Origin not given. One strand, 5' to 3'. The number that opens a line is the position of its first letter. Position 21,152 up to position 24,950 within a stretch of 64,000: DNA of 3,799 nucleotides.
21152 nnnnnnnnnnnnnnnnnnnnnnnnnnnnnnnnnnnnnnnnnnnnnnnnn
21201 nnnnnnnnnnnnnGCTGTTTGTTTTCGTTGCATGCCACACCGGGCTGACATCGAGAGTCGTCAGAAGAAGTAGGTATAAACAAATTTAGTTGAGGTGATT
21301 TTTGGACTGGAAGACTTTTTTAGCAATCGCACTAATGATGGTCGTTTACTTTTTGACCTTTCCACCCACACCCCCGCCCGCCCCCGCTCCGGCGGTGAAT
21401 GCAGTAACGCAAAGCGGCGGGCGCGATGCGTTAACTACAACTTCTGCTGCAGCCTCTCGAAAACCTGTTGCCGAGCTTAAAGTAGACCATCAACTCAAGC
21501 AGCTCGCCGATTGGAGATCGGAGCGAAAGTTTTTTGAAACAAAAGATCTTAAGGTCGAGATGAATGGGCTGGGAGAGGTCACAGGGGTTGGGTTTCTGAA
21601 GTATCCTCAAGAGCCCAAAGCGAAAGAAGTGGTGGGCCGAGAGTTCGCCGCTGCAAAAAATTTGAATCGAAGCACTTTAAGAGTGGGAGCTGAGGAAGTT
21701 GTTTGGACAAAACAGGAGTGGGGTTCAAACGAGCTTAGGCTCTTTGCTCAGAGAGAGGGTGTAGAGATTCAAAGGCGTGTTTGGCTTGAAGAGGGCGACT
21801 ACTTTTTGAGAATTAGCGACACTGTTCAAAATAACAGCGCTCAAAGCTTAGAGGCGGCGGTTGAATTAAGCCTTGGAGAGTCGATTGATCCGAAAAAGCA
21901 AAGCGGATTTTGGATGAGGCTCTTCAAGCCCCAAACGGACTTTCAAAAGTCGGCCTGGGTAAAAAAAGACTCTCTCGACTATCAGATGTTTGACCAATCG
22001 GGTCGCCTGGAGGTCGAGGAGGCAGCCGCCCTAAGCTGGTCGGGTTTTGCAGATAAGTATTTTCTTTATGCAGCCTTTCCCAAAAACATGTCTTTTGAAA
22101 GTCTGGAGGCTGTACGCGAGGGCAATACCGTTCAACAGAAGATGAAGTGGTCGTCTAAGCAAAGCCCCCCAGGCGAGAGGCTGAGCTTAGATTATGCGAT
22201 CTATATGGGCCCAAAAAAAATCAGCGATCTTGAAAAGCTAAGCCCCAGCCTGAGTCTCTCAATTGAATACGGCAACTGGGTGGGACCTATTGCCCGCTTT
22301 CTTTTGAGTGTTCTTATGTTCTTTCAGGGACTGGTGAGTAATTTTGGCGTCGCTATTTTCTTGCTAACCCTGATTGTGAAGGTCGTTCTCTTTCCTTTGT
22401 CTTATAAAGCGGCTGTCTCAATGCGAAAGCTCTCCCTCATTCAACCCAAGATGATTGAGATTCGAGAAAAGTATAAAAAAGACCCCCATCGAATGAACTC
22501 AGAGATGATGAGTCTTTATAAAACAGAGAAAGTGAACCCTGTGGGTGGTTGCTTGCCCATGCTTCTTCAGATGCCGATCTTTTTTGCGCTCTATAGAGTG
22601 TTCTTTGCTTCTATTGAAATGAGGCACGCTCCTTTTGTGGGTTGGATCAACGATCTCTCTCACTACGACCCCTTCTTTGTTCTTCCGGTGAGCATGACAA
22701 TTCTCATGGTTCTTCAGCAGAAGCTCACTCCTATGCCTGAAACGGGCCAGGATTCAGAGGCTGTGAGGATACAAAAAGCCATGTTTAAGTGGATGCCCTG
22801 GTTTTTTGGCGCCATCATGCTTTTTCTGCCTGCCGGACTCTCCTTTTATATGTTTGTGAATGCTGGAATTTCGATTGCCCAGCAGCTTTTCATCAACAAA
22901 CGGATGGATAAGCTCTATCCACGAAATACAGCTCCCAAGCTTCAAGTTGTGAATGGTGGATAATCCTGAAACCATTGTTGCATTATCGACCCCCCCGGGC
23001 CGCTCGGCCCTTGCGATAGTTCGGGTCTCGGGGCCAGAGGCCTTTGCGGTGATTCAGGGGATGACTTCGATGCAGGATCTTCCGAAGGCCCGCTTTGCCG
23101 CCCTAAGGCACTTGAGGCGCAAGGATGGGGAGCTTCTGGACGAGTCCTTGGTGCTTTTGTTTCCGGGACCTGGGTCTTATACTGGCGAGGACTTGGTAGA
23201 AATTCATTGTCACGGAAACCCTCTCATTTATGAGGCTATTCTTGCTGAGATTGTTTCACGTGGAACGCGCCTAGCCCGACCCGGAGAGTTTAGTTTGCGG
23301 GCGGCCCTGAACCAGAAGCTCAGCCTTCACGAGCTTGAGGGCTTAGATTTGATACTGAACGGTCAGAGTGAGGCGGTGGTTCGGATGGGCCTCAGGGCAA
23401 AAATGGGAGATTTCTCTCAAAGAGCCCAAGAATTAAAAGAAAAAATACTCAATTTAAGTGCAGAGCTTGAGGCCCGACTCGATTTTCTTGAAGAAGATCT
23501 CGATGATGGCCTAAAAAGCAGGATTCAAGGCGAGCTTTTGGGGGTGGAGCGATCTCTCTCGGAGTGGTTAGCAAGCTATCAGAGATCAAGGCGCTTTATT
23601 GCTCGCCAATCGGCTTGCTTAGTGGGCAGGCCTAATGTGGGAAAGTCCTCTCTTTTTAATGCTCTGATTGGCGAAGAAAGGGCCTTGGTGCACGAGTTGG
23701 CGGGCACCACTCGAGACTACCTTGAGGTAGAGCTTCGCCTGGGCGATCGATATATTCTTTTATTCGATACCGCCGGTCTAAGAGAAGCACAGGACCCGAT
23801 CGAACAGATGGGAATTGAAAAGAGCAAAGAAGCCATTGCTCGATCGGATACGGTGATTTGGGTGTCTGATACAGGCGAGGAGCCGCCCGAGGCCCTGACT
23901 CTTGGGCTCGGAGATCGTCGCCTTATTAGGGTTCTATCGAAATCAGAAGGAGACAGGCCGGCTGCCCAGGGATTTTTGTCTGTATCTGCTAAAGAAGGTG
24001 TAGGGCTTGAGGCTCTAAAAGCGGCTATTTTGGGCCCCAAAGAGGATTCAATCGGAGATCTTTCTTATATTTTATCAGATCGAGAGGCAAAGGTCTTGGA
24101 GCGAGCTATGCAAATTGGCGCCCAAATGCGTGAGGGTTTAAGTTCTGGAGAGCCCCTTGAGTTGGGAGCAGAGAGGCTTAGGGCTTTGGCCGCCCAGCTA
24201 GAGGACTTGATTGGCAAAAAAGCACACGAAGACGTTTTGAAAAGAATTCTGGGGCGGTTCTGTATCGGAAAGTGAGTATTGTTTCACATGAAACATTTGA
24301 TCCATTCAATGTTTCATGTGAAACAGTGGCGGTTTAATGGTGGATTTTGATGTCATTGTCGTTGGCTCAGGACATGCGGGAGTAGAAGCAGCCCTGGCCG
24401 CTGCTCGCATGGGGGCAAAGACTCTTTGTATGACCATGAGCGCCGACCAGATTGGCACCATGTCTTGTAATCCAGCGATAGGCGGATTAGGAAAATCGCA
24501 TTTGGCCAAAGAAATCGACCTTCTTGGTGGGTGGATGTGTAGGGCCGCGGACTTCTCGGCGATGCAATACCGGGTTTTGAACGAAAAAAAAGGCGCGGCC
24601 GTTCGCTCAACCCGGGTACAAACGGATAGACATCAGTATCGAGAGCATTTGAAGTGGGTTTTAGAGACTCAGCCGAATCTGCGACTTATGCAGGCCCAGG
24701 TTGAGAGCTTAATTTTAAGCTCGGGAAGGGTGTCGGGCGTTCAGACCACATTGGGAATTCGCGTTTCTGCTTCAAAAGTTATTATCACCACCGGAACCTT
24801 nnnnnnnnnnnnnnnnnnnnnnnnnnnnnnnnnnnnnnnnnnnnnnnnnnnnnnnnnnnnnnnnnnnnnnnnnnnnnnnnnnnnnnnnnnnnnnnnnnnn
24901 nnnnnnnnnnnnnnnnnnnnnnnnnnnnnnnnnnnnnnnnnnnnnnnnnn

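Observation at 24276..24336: Two 16-bp sites that are exact reverse complements of each other, immediately upstream of mnmG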

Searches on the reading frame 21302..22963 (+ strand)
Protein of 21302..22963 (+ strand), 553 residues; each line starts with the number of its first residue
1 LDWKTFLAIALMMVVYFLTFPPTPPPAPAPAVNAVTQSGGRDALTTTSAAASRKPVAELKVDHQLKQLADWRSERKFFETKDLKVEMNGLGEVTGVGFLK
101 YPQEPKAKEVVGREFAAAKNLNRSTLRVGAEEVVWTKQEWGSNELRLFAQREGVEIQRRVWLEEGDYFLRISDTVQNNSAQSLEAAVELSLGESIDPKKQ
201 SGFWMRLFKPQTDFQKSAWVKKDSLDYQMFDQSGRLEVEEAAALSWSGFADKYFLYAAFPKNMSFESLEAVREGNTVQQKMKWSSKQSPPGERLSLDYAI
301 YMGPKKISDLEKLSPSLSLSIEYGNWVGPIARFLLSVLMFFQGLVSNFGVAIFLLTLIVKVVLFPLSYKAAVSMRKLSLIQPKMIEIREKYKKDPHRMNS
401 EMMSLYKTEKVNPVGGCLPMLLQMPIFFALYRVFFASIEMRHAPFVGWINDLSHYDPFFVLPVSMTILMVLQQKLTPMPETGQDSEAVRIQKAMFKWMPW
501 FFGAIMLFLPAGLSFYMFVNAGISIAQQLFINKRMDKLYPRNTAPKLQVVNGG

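Call 9: search_protein_families(library=pfam, proteins=[window:21302-22963:+])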
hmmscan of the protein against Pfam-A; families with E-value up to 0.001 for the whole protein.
window:21302-22963:+ (553 aa): 2 families
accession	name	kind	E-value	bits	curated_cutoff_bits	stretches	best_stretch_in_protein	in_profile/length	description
PF02096.25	60KD_IMP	-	2.6e-58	197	35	1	348-533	1-163/163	60Kd inner membrane protein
PF14849.12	YidC_periplas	-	6.1e-23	82.6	24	1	143-335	88-281/283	YidC periplasmic domain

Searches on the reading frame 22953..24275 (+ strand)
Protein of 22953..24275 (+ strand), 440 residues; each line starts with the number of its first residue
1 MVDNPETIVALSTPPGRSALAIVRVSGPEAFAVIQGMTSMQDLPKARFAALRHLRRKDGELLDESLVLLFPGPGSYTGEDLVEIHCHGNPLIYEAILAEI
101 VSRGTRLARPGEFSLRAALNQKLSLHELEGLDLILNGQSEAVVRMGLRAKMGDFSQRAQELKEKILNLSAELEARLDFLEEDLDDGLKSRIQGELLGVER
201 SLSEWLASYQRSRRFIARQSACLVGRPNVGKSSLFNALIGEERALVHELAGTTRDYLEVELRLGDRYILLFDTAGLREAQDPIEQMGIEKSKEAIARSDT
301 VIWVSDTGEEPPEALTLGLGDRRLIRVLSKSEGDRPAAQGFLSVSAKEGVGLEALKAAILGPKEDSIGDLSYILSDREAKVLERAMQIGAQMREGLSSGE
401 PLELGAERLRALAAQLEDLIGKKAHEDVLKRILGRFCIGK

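Call 9: search_protein_families(library=pfam, proteins=[window:22953-24275:+])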
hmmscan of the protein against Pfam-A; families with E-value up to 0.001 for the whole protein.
window:22953-24275:+ (440 aa): 4 families
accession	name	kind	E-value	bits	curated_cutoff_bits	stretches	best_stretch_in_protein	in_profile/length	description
PF10396.14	TrmE_N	-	5e-39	133.6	29.8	1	7-122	1-117/117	GTP-binding protein TrmE N-terminus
PF12631.12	MnmE_helical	-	4.1e-27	96.1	40.1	1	125-437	1-211/211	MnmE helical domain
PF01926.29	MMR_HSR1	-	1.6e-21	77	21.9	1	222-312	3-89/113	50S ribosome-binding GTPase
PF02421.24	FeoB_N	-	4.1e-07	30.1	27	1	221-280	3-61/156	Ferrous iron transport protein B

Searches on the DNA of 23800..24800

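Call 26: search_rna_families(source=window, start=23800, end=24800, threshold=evalue, max_evalue=1)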
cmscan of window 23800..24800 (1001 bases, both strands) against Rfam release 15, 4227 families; matches with E-value up to 1: 1.
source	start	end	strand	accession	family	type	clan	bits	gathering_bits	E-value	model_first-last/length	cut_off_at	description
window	24280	24325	-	RF01943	mir-999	Gene; miRNA;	-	18.1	58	0.68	18-67/84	no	mir-999 microRNA precursor family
